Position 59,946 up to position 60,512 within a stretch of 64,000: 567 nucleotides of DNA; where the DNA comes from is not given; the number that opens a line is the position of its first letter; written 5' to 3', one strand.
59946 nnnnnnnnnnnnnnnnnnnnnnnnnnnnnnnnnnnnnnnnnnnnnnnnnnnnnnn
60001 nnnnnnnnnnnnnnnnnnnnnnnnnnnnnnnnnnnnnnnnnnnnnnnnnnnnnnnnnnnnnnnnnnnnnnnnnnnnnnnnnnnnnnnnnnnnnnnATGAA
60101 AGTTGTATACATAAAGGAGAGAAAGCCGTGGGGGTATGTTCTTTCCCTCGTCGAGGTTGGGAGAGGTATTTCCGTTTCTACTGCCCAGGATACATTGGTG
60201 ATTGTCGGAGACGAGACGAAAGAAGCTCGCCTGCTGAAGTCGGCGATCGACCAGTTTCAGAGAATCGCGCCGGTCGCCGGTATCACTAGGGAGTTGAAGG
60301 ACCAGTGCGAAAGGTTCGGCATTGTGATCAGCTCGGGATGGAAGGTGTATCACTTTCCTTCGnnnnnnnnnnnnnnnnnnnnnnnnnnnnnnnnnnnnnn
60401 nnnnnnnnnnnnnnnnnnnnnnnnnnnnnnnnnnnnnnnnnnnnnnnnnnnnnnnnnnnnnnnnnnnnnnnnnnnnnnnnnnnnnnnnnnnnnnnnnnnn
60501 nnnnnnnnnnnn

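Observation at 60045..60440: Small high-GC ORF with own RBS and terminator wedged between uvrC and uvrA on the opposite strand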

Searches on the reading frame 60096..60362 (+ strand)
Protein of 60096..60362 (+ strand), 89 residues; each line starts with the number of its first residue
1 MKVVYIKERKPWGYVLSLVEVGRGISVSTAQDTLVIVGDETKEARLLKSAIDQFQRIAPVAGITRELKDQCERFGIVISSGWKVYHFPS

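Call 7: search_protein_families(library=pfam, proteins=[window:60096-60362:+], max_evalue=10)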
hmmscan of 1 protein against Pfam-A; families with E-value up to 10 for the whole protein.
window:60096-60362:+ (89 aa): 0 families

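Call 8: search_protein_families(library=ncbifam, proteins=[window:60096-60362:+], max_evalue=10)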
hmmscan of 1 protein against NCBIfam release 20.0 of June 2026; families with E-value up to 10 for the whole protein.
window:60096-60362:+ (89 aa): 3 families
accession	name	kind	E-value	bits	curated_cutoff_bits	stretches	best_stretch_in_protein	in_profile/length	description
TIGR03547.1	muta_rot_YjhT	subfamily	0.11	11.6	256.35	1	4-49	294-339/346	YjhT family mutarotase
NF010730.0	PRK14131.1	subfamily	0.14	10.8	416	1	3-49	323-369/384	N-acetylneuraminate epimerase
NF007784.0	PRK10475.1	equivalog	0.16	10.9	318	1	33-77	156-199/290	23S rRNA pseudouridine(2604) synthase RluF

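Call 9: find_homologous_proteins(query=window:60096-60362:+, max_evalue=0.01)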
Query window:60096-60362:+ (89 aa): 1 proteins with E <= 0.01 among 2 candidates.
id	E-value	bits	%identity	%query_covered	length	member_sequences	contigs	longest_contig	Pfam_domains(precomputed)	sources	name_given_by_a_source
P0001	2.8e-51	189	100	100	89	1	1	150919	-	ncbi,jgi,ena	ncbi:MAG: hypothetical protein WC445_03450 [Patescibacteria group bacterium]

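Call 17: search_protein_representatives(protein=window:60096-60362:+)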
Query: 89 residues. Proteins with E-value up to 0.001 (for the whole library): 6; up to 1e-10: 3; up to 1e-30: 0. The best 6 are listed.
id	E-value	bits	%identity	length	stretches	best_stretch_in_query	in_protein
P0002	2.2e-18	82.0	56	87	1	1-84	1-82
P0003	1.3e-16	76.4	46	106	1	1-84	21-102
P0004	4.8e-13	65.0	44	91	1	1-84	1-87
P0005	2.0e-10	56.6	38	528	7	53-83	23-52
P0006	8.9e-06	41.8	35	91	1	2-88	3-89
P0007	1.0e-04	38.4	33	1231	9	55-83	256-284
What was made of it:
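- phmmer against 1.84 billion representatives finds 4 small homologues at E 2e-18 to 9e-6 (call 17).
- Tried and rejected: P0005 and P0007 from call 17 (528 and 1231 aa, 7-9 repeated stretches) are highly repetitive, low-complexity proteins.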

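Call 20: find_homologous_proteins(query=A1, max_evalue=0.01)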
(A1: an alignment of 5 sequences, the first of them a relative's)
Query A1 (5 sequences) (89 aa, profile of the alignment): 11 proteins with E <= 0.01 among 398 candidates.
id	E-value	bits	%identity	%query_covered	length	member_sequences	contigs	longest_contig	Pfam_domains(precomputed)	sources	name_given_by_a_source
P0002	7.8e-39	150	55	94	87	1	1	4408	-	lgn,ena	-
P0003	2.0e-37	145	45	94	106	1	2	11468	-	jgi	jgi:hypothetical protein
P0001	1.5e-36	142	100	100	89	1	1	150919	-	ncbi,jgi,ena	ncbi:MAG: hypothetical protein WC445_03450 [Patescibacteria group bacterium]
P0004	1.0e-35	140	43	94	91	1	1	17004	-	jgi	jgi:hypothetical protein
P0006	6.7e-33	131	33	99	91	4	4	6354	-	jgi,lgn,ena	jgi:hypothetical protein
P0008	8.6e-32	127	44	94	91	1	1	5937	-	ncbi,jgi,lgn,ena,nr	ncbi:hypothetical protein KKD80_00750 [Patescibacteria group bacterium]|nr:hypothetical protein [Pat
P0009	4.4e-30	121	43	94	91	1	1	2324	-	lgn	-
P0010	7.1e-30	121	47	97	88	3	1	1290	-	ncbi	-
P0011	4.9e-28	115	58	98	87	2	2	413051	-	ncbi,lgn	-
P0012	5.7e-27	112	70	100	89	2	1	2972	-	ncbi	-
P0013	1.4e-25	107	44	94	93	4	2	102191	-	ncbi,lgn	-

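Call 22: find_encoding_contigs(protein=P0011, flank=6000, max_places=3)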
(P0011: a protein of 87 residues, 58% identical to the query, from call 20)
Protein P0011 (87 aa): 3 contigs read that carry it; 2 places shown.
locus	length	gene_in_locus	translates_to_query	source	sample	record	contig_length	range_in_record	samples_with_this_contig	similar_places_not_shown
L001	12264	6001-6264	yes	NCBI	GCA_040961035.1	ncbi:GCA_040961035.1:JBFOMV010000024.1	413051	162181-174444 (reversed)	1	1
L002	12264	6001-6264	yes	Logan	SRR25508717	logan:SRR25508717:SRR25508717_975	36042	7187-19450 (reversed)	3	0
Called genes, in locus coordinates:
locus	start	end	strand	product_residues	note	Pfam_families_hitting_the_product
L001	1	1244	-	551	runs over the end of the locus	-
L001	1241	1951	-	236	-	PF00535:Glycos_transf_2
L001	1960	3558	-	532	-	-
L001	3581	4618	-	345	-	PF01380:SIS (weak), PF10432:bact-PGI_C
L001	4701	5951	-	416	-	PF01541:GIY-YIG, PF27096:UvrC_M, PF02151:UVR, PF08459:UvrC_RNaseH_dom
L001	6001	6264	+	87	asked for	-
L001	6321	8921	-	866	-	PF00005:ABC_tran (faint), PF02463:SMC_N (faint), PF03193:RsgA_GTPase (faint), PF13175:AAA_15 (faint), PF13191:AAA_16 (faint), PF13304:AAA_21 (faint), PF13555:AAA_29 (faint), PF17760:UvrA_inter, +2 more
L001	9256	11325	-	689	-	PF00270:DEAD (faint), PF04851:ResIII, PF17757:UvrB_inter, PF27431:UvrB_3rd, PF00271:Helicase_C, PF12344:UvrB, PF02151:UVR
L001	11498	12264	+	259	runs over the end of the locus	PF00027:cNMP_binding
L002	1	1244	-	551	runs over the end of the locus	-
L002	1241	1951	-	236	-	PF00535:Glycos_transf_2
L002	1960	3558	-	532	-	-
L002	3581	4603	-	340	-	PF01380:SIS (weak), PF10432:bact-PGI_C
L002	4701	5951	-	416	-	PF01541:GIY-YIG, PF27096:UvrC_M, PF02151:UVR, PF08459:UvrC_RNaseH_dom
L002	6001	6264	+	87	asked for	-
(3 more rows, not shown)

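Call 23: find_encoding_contigs(protein=P0013, flank=6000, max_places=3)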
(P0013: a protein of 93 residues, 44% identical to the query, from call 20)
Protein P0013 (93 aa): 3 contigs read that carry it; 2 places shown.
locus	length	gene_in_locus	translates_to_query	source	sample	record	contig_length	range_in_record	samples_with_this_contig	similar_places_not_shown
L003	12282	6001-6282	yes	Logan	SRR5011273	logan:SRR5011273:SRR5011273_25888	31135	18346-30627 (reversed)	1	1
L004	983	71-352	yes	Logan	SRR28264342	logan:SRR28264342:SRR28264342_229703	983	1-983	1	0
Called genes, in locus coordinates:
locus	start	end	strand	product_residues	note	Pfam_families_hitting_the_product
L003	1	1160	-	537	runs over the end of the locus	-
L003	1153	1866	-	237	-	PF00535:Glycos_transf_2, PF13641:Glyco_tranf_2_3 (weak)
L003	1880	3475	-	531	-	-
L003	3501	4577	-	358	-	PF01380:SIS (weak), PF10432:bact-PGI_C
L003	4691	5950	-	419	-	PF01541:GIY-YIG, PF27096:UvrC_M, PF02151:UVR, PF08459:UvrC_RNaseH_dom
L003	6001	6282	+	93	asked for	-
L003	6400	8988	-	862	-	PF00005:ABC_tran (faint), PF02463:SMC_N (faint), PF03193:RsgA_GTPase (faint), PF13175:AAA_15 (faint), PF13191:AAA_16 (faint), PF13304:AAA_21 (faint), PF13555:AAA_29 (faint), PF17760:UvrA_inter, +2 more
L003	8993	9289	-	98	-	-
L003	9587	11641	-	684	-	PF00270:DEAD (faint), PF04851:ResIII, PF17757:UvrB_inter, PF27431:UvrB_3rd, PF00271:Helicase_C, PF12344:UvrB, PF02151:UVR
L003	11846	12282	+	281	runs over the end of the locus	PF00027:cNMP_binding (weak)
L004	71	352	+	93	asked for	-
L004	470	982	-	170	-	?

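Call 24: find_encoding_contigs(protein=P0012, flank=6000, max_places=3)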
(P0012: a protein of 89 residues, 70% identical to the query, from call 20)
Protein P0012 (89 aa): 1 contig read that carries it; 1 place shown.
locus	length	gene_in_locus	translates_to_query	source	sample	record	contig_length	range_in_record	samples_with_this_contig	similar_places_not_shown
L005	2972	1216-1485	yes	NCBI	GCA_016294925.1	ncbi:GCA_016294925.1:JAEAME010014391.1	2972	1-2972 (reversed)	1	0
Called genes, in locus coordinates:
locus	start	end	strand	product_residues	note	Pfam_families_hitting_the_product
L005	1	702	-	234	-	?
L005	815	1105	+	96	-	-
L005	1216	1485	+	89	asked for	-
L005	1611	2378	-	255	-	-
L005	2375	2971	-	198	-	?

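Call 25: find_encoding_contigs(protein=P0004, flank=6000, max_places=2)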
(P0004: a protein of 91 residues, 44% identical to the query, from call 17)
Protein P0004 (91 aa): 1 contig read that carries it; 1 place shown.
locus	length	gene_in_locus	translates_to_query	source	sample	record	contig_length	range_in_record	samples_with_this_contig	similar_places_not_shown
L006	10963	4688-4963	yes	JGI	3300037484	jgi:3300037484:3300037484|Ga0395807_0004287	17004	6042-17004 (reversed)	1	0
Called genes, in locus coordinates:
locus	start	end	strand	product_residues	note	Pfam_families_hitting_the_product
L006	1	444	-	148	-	?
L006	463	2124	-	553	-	-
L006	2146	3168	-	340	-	PF01380:SIS (faint), PF10432:bact-PGI_C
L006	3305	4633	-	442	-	PF01541:GIY-YIG, PF27096:UvrC_M, PF02151:UVR, PF08459:UvrC_RNaseH_dom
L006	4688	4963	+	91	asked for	-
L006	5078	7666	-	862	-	PF00005:ABC_tran (faint), PF02463:SMC_N (faint), PF03193:RsgA_GTPase (faint), PF13175:AAA_15 (faint), PF13191:AAA_16 (faint), PF13304:AAA_21 (faint), PF13555:AAA_29 (faint), PF17760:UvrA_inter, +2 more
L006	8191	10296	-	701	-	PF00270:DEAD (faint), PF04851:ResIII, PF17757:UvrB_inter, PF27431:UvrB_3rd, PF00271:Helicase_C, PF12344:UvrB, PF02151:UVR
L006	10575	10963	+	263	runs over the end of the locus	PF00027:cNMP_binding (weak)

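Call 26: find_encoding_contigs(protein=P0003, flank=6000, max_places=2)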
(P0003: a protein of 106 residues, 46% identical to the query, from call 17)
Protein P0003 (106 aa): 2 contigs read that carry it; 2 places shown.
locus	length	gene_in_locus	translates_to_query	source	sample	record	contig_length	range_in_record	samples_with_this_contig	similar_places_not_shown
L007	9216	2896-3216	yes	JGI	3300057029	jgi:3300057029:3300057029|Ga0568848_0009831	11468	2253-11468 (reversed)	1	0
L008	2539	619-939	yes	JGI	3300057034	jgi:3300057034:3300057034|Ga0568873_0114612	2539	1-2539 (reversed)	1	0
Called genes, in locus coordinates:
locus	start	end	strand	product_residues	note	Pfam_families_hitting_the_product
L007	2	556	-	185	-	?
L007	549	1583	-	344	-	PF01380:SIS, PF10432:bact-PGI_C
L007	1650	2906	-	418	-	PF01541:GIY-YIG, PF27096:UvrC_M, PF02151:UVR (weak), PF08459:UvrC_RNaseH_dom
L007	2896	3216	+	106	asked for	-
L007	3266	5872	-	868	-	PF00005:ABC_tran (faint), PF02463:SMC_N (faint), PF03193:RsgA_GTPase (faint), PF13191:AAA_16 (faint), PF13304:AAA_21 (faint), PF13401:AAA_22 (faint), PF13555:AAA_29 (faint), PF17760:UvrA_inter, +2 more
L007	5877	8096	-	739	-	PF04851:ResIII, PF00270:DEAD (faint), PF17757:UvrB_inter, PF27431:UvrB_3rd, PF00271:Helicase_C, PF12344:UvrB, PF02151:UVR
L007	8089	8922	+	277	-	-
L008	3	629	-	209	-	?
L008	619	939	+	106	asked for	-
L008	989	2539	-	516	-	?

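Call 27: find_encoding_contigs(protein=P0006, flank=6000, max_places=4)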
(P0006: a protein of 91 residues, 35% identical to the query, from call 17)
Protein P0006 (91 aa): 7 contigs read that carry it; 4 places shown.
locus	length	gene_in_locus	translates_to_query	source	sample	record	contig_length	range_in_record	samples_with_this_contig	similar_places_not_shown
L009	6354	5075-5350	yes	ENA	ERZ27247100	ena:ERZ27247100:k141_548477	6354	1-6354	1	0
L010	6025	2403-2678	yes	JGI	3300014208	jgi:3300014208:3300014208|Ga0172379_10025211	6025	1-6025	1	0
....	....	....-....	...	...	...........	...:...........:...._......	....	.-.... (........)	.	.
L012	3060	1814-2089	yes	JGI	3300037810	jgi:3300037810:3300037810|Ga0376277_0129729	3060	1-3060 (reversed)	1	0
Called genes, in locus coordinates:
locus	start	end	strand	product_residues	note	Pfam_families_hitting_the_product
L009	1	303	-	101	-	?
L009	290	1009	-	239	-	PF00535:Glycos_transf_2, PF13641:Glyco_tranf_2_3 (weak)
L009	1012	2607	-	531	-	-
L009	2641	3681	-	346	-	PF01380:SIS (weak), PF10432:bact-PGI_C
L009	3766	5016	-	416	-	PF01541:GIY-YIG, PF27096:UvrC_M, PF02151:UVR, PF08459:UvrC_RNaseH_dom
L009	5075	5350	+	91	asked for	-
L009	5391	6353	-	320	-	?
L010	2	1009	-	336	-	?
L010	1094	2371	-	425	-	PF01541:GIY-YIG, PF27096:UvrC_M, PF02151:UVR, PF08459:UvrC_RNaseH_dom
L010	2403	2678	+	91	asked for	-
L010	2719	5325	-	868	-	PF00005:ABC_tran (faint), PF02463:SMC_N (faint), PF03193:RsgA_GTPase (faint), PF13175:AAA_15 (faint), PF13191:AAA_16 (faint), PF13304:AAA_21 (faint), PF13555:AAA_29 (faint), PF17760:UvrA_inter, +2 more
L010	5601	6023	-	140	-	?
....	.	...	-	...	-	?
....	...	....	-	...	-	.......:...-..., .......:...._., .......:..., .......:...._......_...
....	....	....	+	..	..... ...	-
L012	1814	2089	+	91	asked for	-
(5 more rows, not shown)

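Call 28: find_encoding_contigs(protein=P0008, flank=6000, max_places=2)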
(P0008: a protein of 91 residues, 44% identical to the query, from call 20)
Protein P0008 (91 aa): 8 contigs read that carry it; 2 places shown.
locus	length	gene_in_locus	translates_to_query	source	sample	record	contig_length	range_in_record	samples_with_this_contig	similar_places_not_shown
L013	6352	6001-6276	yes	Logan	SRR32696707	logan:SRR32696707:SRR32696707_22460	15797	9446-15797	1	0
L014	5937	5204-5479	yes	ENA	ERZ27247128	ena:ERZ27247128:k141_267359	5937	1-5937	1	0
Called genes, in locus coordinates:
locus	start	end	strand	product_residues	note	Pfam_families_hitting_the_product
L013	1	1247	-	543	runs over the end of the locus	-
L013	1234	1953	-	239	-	PF00535:Glycos_transf_2, PF13641:Glyco_tranf_2_3 (weak)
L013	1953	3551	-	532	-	-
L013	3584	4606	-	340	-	PF01380:SIS (weak), PF10432:bact-PGI_C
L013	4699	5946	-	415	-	PF01541:GIY-YIG, PF27096:UvrC_M, PF02151:UVR, PF08459:UvrC_RNaseH_dom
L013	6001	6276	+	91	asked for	-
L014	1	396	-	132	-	?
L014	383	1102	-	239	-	PF00535:Glycos_transf_2, PF13641:Glyco_tranf_2_3 (weak)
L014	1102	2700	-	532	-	-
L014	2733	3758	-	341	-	PF10432:bact-PGI_C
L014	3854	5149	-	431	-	PF01541:GIY-YIG, PF27096:UvrC_M, PF02151:UVR, PF08459:UvrC_RNaseH_dom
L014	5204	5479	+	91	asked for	-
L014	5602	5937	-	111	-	?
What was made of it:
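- The gene is always adjacent to and divergent from uvrC (calls 22-28).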

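Call 30: predict_structure(alignment_id=A1)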
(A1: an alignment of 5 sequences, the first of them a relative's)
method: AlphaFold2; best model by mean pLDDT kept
length: 89 residues; sequences in the alignment: 5
mean_pLDDT: 83.6   pTM: 0.72
mean pLDDT of the five models: 83.6, 49.8, 44.8, 43.0, 43.0
residues with pLDDT >= 90: 23; 70-90: 55; 50-70: 11; < 50: 0
segments of 3 or more residues with pLDDT < 50: none
pLDDT, mean of each block of 10 residues (from residue 1): 88 87 62 81 88 86 91 89 80
secondary structure, 60 per line:
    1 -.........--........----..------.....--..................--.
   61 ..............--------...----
elements in order: E2-10 E13-20 E33-37 H40-57 E60-64 H65-74 E83-85

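Call 34: search_solved_structures(query=A2, max_evalue=10)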
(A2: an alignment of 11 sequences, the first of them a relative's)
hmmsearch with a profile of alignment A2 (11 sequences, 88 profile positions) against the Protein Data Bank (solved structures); distinct sequences matched with E-value up to 10: 3.
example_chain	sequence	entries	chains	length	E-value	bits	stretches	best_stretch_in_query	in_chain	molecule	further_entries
9m7y_G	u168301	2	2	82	0.55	13.7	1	54-76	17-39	gp79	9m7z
3sol_A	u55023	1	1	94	0.88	13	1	49-74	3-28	Type II secretion pathway related protein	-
6hcg_P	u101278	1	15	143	1.5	12.3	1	30-74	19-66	Pullulanase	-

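Call 35: search_protein_families(library=pfam, alignment_id=A2, max_evalue=1)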
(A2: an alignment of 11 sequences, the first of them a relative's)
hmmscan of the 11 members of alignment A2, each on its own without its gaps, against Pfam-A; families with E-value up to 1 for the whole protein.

A. member 1, P0001 (89 aa): 0 families

B. families by the number of members that match (of 11 scanned): 3 families
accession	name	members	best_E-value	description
PF10281.14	Ish1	2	0.043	Putative nuclear envelope organisation protein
PF09645.16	F-112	1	0.053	F-112 protein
PF04705.17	TSNR_N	1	0.19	Thiostrepton-resistance methylase, N terminus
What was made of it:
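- On RNase H-like nuclease superfamily (RuvC / UvrC_RNaseH_dom): Pfam and NCBIfam give nothing relevant (calls 7, 8, 35).
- On HicB-like antitoxin: No Pfam hit at E <= 1 to 10 (calls 7, 35).
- Closest known: HicB-type antitoxin N-terminal domain. Different: No HicB Pfam hit was found even at E <= 1 to 10 (calls 7, 35).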

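Call 41: predict_structure(alignment_id=A2)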
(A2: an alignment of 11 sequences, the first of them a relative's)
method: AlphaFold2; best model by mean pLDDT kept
length: 89 residues; sequences in the alignment: 11
mean_pLDDT: 87.9   pTM: 0.76
mean pLDDT of the five models: 87.9, 82.4, 80.6, 78.8, 75.7
residues with pLDDT >= 90: 59; 70-90: 20; 50-70: 10; < 50: 0
segments of 3 or more residues with pLDDT < 50: none
pLDDT, mean of each block of 10 residues (from residue 1): 92 92 64 89 94 91 94 92 83
secondary structure, 60 per line:
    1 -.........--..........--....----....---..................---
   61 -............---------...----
elements in order: E2-10 E13-22 E25-28 E33-36 H40-57 E62-64 H65-73 E83-85
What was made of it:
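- On RNase H-like nuclease superfamily (RuvC / UvrC_RNaseH_dom): The AlphaFold model (pLDDT 87.9) has this order of elements (call 41).
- All five AlphaFold models score pLDDT 76-88 with an 11-sequence alignment (call 41). The AlphaFold model is confident (call 41).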
